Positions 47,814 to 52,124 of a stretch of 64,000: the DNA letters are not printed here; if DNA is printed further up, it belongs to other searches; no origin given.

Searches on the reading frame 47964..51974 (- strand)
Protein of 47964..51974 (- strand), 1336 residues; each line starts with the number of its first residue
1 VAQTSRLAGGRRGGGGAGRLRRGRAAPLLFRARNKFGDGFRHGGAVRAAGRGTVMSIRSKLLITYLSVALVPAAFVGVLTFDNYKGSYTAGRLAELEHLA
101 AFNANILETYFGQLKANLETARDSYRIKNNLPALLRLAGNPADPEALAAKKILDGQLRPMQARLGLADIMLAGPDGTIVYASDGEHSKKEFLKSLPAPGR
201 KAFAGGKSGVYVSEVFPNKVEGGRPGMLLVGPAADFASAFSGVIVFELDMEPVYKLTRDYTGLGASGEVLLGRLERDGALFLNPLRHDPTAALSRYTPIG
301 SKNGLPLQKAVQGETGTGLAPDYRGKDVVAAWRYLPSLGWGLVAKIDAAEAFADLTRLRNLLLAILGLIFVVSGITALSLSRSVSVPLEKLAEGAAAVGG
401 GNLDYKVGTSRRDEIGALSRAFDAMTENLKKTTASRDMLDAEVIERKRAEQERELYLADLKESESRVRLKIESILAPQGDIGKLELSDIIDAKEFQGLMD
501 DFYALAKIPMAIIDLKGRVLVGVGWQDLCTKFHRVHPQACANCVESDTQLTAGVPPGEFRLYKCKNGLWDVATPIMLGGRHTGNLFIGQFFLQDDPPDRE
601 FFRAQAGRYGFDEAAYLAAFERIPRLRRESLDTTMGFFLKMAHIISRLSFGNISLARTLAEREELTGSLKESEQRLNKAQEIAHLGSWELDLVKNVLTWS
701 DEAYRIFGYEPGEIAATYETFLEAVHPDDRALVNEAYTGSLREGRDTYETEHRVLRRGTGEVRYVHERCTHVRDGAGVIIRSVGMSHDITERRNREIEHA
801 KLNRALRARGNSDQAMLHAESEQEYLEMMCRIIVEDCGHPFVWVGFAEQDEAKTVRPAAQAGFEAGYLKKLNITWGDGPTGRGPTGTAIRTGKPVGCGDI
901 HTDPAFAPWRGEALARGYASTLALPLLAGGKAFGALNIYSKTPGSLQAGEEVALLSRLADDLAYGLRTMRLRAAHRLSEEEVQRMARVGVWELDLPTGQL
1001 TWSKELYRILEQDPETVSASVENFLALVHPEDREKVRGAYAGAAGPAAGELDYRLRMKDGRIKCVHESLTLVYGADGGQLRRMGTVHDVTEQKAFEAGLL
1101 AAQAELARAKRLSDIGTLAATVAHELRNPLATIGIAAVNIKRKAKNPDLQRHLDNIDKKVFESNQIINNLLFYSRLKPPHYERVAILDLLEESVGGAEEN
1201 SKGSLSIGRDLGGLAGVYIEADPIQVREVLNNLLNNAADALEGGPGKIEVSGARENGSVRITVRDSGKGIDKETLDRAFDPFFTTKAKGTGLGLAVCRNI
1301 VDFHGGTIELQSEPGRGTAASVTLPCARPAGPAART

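Call 26: search_protein_families(library=pfam, proteins=[window:47964-51974:-], max_evalue=0.01)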
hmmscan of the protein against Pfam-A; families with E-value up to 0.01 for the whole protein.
window:47964-51974:- (1336 aa): 13 families
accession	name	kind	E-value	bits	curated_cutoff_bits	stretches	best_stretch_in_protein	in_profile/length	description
PF10114.15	PocR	-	1.3e-50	171.7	23.9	1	488-649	1-161/162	Sensory domain found in PocR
PF08447.18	PAS_3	-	6.1e-35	119.8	25.6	2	697-784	2-87/89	PAS fold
PF02518.31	HATPase_c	-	1.1e-28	100.3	26.4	1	1222-1326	2-109/111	Histidine kinase-, DNA gyrase B-, and HSP90-like ATPase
PF13185.12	GAF_2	-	3.2e-18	66.7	28.6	1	820-963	2-132/136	GAF domain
PF00672.30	HAMP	-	4.3e-14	53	25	1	380-430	2-52/53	HAMP domain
PF00989.32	PAS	-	8.2e-12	45.6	22.6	1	679-789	6-113/113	PAS fold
PF01590.32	GAF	-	2.1e-11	44.9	22.4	1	872-963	38-130/133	GAF domain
PF00512.31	HisKA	-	9.6e-10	38.8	26.9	1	1116-1177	3-64/66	His Kinase A (phospho-acceptor) domain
PF13426.13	PAS_9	-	1.3e-08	35.4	27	1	695-791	12-103/103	PAS domain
PF13581.12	HATPase_c_2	-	1.4e-06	28.7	27.4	1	1226-1302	36-110/127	Histidine kinase-like ATPase domain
PF08448.16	PAS_4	-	3e-06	27.9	23.1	1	699-793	20-109/110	PAS fold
PF02743.24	dCache_1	-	5.9e-06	26.4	45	1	99-344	14-239/240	Cache domain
PF14501.12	HATPase_c_5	-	0.00015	22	22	1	1225-1313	5-91/102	GHKL domain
